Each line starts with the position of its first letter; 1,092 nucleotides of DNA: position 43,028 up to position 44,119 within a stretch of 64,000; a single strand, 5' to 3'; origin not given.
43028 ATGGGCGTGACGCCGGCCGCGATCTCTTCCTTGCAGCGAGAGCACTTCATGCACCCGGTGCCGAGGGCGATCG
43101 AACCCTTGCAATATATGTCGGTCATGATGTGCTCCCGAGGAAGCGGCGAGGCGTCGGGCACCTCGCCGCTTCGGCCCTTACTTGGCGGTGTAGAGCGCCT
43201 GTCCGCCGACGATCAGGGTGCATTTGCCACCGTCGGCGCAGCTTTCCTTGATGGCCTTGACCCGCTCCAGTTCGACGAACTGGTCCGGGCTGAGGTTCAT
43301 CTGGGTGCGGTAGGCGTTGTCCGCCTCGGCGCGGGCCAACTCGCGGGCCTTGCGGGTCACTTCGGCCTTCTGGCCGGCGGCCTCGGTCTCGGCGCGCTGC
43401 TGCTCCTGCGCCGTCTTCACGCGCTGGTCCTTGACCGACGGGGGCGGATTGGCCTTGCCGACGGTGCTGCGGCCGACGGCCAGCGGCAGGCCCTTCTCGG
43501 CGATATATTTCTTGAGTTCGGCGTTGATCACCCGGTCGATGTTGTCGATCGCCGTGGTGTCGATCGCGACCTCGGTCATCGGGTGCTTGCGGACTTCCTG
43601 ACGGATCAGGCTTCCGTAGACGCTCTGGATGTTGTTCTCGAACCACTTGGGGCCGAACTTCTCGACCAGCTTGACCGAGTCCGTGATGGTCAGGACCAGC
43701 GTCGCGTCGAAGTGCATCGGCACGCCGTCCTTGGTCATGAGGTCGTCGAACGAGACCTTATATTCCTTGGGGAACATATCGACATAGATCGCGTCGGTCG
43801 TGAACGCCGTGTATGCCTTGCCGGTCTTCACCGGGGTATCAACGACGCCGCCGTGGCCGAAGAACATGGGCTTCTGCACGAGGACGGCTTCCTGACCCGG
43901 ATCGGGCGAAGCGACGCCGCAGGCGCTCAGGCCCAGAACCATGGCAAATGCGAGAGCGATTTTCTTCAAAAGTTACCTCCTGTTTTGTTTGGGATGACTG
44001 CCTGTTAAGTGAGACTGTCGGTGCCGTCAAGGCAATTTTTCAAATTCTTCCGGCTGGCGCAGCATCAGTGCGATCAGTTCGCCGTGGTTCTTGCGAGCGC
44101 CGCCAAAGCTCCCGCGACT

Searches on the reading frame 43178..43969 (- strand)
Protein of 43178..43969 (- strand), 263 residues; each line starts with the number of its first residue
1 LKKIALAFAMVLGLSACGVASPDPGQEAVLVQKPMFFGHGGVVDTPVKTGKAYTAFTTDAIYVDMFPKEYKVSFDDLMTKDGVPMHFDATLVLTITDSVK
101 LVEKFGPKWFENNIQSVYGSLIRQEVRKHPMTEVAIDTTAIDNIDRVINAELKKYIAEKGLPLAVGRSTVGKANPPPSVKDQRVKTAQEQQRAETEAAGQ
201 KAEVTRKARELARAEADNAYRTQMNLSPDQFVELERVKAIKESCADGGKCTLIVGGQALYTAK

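Call 37: search_protein_families(library=pfam, max_evalue=0.001, proteins=[window:43178-43969:-])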
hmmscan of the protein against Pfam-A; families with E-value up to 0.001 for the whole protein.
window:43178-43969:- (263 aa): 1 family
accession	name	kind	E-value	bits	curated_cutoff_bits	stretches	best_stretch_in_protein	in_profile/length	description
PF01145.31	Band_7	-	2.3e-16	60.8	23.6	1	24-203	5-175/176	SPFH domain / Band 7 family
